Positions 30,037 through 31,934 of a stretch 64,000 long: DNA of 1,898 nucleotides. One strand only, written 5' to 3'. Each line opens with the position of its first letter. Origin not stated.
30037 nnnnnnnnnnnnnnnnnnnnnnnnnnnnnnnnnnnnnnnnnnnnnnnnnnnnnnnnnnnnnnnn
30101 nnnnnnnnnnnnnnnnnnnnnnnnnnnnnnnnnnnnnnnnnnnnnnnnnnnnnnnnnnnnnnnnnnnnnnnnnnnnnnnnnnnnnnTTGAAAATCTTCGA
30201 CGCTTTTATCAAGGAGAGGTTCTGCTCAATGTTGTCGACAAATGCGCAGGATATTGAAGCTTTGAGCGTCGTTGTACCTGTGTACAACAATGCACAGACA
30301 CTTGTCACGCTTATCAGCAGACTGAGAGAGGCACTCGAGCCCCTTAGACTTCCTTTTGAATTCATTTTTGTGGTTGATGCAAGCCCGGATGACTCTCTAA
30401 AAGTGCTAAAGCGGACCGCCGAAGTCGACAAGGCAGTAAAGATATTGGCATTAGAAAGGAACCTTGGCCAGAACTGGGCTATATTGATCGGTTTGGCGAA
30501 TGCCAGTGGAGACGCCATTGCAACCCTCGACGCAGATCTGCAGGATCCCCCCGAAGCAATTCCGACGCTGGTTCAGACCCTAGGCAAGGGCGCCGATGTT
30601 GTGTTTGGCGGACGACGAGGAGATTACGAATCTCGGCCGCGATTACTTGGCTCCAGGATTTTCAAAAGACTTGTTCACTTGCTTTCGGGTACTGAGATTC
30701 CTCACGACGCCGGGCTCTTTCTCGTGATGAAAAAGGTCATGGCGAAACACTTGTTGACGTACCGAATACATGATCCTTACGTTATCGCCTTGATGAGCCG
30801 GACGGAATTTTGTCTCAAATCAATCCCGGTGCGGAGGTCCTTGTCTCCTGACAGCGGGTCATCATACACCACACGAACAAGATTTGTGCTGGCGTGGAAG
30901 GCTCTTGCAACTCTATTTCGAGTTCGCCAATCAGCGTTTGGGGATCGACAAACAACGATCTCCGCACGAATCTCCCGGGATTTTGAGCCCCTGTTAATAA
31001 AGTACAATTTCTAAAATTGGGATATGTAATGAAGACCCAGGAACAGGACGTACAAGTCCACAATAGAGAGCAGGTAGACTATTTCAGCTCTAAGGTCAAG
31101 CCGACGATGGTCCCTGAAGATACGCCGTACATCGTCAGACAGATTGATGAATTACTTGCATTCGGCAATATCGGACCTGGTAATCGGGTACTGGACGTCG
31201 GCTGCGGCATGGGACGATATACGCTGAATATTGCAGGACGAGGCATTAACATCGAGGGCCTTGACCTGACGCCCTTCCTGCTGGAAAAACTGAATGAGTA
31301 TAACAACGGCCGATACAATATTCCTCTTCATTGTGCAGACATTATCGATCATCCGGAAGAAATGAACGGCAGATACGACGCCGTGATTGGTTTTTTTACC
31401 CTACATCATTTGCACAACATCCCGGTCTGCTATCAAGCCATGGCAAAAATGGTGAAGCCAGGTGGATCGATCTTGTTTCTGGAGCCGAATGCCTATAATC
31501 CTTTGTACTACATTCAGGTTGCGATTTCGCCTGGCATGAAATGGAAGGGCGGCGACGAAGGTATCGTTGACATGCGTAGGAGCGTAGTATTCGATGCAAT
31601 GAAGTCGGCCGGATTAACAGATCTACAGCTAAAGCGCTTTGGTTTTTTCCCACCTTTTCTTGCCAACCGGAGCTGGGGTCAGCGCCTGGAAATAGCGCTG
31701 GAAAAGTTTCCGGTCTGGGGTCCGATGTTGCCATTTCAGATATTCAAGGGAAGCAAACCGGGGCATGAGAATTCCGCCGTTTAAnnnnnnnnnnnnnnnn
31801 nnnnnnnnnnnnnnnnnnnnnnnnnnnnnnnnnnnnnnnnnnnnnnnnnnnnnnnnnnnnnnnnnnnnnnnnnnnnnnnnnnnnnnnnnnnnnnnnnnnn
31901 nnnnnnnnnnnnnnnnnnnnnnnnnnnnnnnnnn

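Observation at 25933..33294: Cluster A: candidate lipid-linked glycosylation / envelope-modification locus with methylation and hydroxyacid chemistry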

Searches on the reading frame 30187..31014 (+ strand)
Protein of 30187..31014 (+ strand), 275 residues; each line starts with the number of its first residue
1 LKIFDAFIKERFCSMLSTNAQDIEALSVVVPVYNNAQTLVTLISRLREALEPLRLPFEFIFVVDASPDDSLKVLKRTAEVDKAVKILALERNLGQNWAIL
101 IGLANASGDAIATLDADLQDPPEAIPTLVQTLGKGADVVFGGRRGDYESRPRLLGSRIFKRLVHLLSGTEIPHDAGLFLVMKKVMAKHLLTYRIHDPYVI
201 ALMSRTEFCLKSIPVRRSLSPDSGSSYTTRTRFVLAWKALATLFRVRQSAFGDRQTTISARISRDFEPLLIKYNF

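Call 4: search_protein_families(library=pfam, proteins=[window:30187-31014:+], max_evalue=0.01)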
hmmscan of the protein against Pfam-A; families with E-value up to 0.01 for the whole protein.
window:30187-31014:+ (275 aa): 2 families
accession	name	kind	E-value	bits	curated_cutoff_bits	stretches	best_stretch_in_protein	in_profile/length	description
PF00535.33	Glycos_transf_2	-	8e-28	97.9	23.3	1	27-184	1-162/168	Glycosyl transferase family 2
PF13641.12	Glyco_tranf_2_3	-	3.5e-06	27.6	27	1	26-143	3-121/230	Glycosyltransferase like family 2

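Call 5: search_protein_families(library=ncbifam, proteins=[window:30187-31014:+], max_evalue=0.01)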
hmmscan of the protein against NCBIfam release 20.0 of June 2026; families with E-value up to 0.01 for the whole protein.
window:30187-31014:+ (275 aa): 19 families
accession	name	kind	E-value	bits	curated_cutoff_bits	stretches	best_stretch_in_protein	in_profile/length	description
NF007986.1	PRK10714.1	equivalog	8.7e-32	110.4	529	1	20-176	2-158/316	undecaprenyl-phosphate 4-deoxy-4-formamido-L-arabinose transferase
NF047588.1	GlcsyltransPgfSStrep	equivalog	1.1e-24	87.2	500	1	26-168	3-146/308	glycosyltransferase PgfS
TIGR03937.1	PgaC_IcaA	equivalog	6.5e-12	45.1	422.3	1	17-136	38-154/407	poly-beta-1,6-N-acetyl-D-glucosamine synthase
NF007482.0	PRK10073.1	equivalog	6.3e-10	38.6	423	1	22-130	4-108/334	glycosyltransferase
TIGR03965.1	mycofact_glyco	equivalog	2.9e-09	36.3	280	1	7-134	57-181/467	mycofactocin biosynthesis glycosyltransferase MftF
NF010496.0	PRK13915.1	equivalog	4.3e-09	35.9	262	1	20-137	27-147/307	glucosyl-3-phosphoglycerate synthase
NF047683.1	TeichurnBiosyTuaG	equivalog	1.4e-08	34.7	400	1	24-123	6-102/252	teichuronic acid biosynthesis protein TuaG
TIGR04283.1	glyco_like_mftF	equivalog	3.8e-08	33.2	182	1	26-134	1-98/221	TIGR04283 family arsenosugar biosynthesis glycosyltransferase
NF041875.1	EPS_EpsD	equivalog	7.3e-08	32.2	370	1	26-142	1-114/325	exopolysaccharide biosynthesis glycosyltransferase EpsD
TIGR03111.1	glyc2_xrt_Gpos1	hypoth_equivalog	8.5e-08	31.4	363.95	1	20-137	45-161/439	TIGR03111 family XrtG-associated glycosyltransferase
NF038302.1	EPS_HpsE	equivalog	1.4e-07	30.8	300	1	26-123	3-102/307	hormogonium polysaccharide biosynthesis glycosyltransferase HpsE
NF058614.1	PPMAGASynPpgS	equivalog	5.4e-06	26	370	1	28-163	4-131/226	polyprenyl-phospho-N-acetylgalactosaminyl synthase PpgS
NF045692.1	OglycostaseCruG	equivalog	1.6e-05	24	600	1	18-133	35-153/386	2'-O-glycosyltransferase CruG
NF050050.1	ProtGlycPglI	equivalog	0.00023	20.6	500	1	25-141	3-117/306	GalNAc(5)-diNAcBac-PP-undecaprenol beta-1,3-glucosyltransferase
NF041391.1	DPhHxTase_Halo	equivalog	0.00024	20.2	375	1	60-171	27-135/213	dolichyl-phosphate hexose transferase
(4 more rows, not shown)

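Call 9: search_solved_structures(query=window:30187-31014:+, max_evalue=0.001)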
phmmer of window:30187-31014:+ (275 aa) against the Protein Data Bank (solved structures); distinct sequences matched with E-value up to 0.001: 12.
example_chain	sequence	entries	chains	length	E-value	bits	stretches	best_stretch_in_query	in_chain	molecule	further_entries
5eke_A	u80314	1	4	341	4.8e-26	95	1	25-185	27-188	Uncharacterized glycosyltransferase sll0501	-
5ekp_C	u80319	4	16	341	4.8e-26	95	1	25-185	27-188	Uncharacterized glycosyltransferase sll0501 | Glycosyltransferase sll0501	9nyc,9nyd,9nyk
9nye_A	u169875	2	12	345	4.9e-26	95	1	25-185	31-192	Glycosyltransferase sll0501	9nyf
8vxh_A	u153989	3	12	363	9.3e-26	94.1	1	19-179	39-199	Undecaprenyl-phosphate 4-deoxy-4-formamido-L-arabinose transferase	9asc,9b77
9bhc_C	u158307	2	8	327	9.6e-26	94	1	20-179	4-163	Undecaprenyl-phosphate 4-deoxy-4-formamido-L-arabinose transferase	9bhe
9hwj_A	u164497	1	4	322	4.2e-25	91.9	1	23-194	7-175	Undecaprenyl-phosphate 4-deoxy-4-formamido-L-arabinose transferase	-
5mlz_A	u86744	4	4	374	1.6e-17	67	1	26-143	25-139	Dolichol monophosphate mannose synthase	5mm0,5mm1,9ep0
5hea_A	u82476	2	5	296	5e-05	26.1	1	24-117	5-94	Putative glycosyltransferase (GalT1)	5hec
2z87_A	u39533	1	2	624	0.00011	25.1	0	23-144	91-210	Chondroitin synthase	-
2z86_A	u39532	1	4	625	0.00011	25.1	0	23-144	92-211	Chondroitin synthase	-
8vh7_A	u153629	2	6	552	0.00035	23.4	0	24-120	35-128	Heparosan synthase B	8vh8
8viw_A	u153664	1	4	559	0.00037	23.3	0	24-120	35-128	Heparosan synthase B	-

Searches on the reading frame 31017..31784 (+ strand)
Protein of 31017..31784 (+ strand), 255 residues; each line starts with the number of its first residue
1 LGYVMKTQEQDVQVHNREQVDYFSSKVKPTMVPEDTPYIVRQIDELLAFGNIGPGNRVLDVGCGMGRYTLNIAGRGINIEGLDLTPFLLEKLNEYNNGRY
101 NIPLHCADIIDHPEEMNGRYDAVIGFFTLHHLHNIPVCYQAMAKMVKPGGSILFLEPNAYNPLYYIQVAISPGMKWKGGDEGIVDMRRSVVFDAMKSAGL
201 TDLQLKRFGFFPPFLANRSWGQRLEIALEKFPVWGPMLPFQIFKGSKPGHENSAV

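Call 4: search_protein_families(library=pfam, proteins=[window:31017-31784:+], max_evalue=0.01)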
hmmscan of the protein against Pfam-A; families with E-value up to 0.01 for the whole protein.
window:31017-31784:+ (255 aa): 9 families
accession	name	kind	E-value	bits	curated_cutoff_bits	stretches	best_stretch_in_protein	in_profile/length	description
PF13489.12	Methyltransf_23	-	1.1e-15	58.1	27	1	48-161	15-123/164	Methyltransferase domain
PF13649.12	Methyltransf_25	-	3.2e-15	57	27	1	58-150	1-97/97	Methyltransferase domain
PF08241.18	Methyltransf_11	-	5e-14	53.1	21.2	1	59-154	1-95/95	Methyltransferase domain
PF08242.18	Methyltransf_12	-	1.6e-12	48.5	30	1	59-151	1-97/98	Methyltransferase domain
PF13847.12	Methyltransf_31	-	2.5e-12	47.1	27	1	54-159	3-114/145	Methyltransferase domain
PF01209.24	Ubie_methyltran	-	4.7e-06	26.6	20.1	1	54-157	47-154/233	ubiE/COQ5 methyltransferase family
PF03848.20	TehB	-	3.3e-05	23.8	20.4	1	52-154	29-132/193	Tellurite resistance protein TehB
PF02353.26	CMAS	-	4.7e-05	23.3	27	1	43-153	51-163/273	Mycolic acid cyclopropane synthetase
PF07942.18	CARME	-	0.001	18.9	27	0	57-89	60-92/268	Carnosine N-methyltransferase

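Call 5: search_protein_families(library=ncbifam, proteins=[window:31017-31784:+], max_evalue=0.01)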
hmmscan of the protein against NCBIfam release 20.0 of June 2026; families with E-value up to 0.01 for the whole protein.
window:31017-31784:+ (255 aa): 31 families (the best 25 are shown)
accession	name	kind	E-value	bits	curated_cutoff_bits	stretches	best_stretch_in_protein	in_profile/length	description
TIGR01983.1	UbiG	equivalog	3.5e-13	49.4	102.95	1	16-154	26-151/228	bifunctional 2-polyprenyl-6-hydroxyphenol methylase/3-demethylubiquinol 3-O-methyltransferase UbiG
NF043040.1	corrin_prot_MT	hypoth_equivalog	1.8e-11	43.9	180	1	50-153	37-146/216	corrinoid protein-associated methyltransferase CpaM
NF045667.1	MTase_DVU1556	equivalog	7.3e-09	35.4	155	1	43-153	11-118/213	DVU_1556 family methyltransferase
NF041820.1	daptide_MTase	equivalog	4.4e-08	32.9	175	1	42-154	25-142/243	daptide-type RiPP biosynthesis methyltransferase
TIGR02021.1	BchM-ChlM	equivalog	6.3e-08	32.3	158.9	1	54-131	54-130/218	magnesium protoporphyrin IX methyltransferase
NF008992.0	PRK12335.1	equivalog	2.4e-07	30.2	303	1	54-153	122-222/289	SAM-dependent methyltransferase TehB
NF041536.1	ArsM_DUF2284_UU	exception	5.2e-07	28.4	575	1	47-154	69-180/459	arsenite methyltransferase/DUF2284 domain selenoprotein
NF001243.0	PRK00216.1-4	equivalog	7.8e-07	28.7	235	1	51-158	44-155/237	demethylmenaquinone methyltransferase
NF001241.0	PRK00216.1-2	equivalog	8.9e-07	28.8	327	1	51-156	48-149/231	demethylmenaquinone methyltransferase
NF008405.0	PRK11207.1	equivalog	1e-06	28.4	218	1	50-153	27-131/198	tellurite resistance methyltransferase TehB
TIGR00477.1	tehB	equivalog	1.2e-06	28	219.5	1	19-153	48-173/238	tellurite resistance methyltransferase TehB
TIGR02752.1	MenG_heptapren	equivalog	2.6e-06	27.1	419.85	1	50-160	41-155/231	demethylmenaquinone methyltransferase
NF038261.1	rhodoquin_RquA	equivalog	3.2e-06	27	175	1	49-169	44-171/218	rhodoquinone biosynthesis methyltransferase RquA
NF047649.1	MTase_UXPK_star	exception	6.2e-06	25.4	460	1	47-153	70-180/283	methyltransferase/UXPK-star double selenoprotein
TIGR02072.1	BioC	equivalog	7.4e-06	25.9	184.95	1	56-154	36-132/244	malonyl-ACP O-methyltransferase BioC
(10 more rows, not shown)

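Call 63: search_solved_structures(query=window:31029-31784:+, max_evalue=0.00001)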
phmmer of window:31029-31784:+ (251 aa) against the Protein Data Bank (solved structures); distinct sequences matched with E-value up to 0.00001: 14.
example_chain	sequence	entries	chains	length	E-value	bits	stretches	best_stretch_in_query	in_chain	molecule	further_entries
5wp5_A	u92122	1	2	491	9.9e-18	67.5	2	49-152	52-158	Phosphomethylethanolamine N-methyltransferase 2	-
5wp4_A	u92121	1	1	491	1.7e-16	63.5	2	43-152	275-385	Phosphoethanolamine N-methyltransferase 1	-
3mgg_A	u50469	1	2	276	5.3e-11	45.5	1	41-154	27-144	Methyltransferase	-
3bus_A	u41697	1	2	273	1.1e-10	44.5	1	37-150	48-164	Methyltransferase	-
4kdr_A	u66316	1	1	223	1.5e-09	40.7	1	51-157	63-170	3-demethylubiquinone-9 3-methyltransferase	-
5dpm_A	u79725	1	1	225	1.5e-09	40.7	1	51-157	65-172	Ubiquinone biosynthesis O-methyltransferase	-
4kdc_A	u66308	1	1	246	1.8e-09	40.5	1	51-156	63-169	3-demethylubiquinone-9 3-methyltransferase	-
5mgz_A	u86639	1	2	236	7.5e-09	38.4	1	40-154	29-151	8-demethylnovobiocic acid C(8)-methyltransferase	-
5m58_A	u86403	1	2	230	5.3e-08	35.7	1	40-150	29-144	C-methyltransferase CouO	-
2i6g_A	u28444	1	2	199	8.6e-07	31.7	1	39-150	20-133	Putative methyltransferase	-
4ine_A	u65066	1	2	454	1.5e-06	30.9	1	43-150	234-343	Protein PMT-2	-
9rfr_A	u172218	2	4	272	2.4e-06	30.2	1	46-150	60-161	Ubiquinone biosynthesis O-methyltransferase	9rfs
6gkv_A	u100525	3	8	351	7.9e-06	28.5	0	44-158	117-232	Coclaurine N-methyltransferase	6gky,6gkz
7ebs_A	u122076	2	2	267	8.5e-06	28.4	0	52-206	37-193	Juvenile hormone acid methyltransferase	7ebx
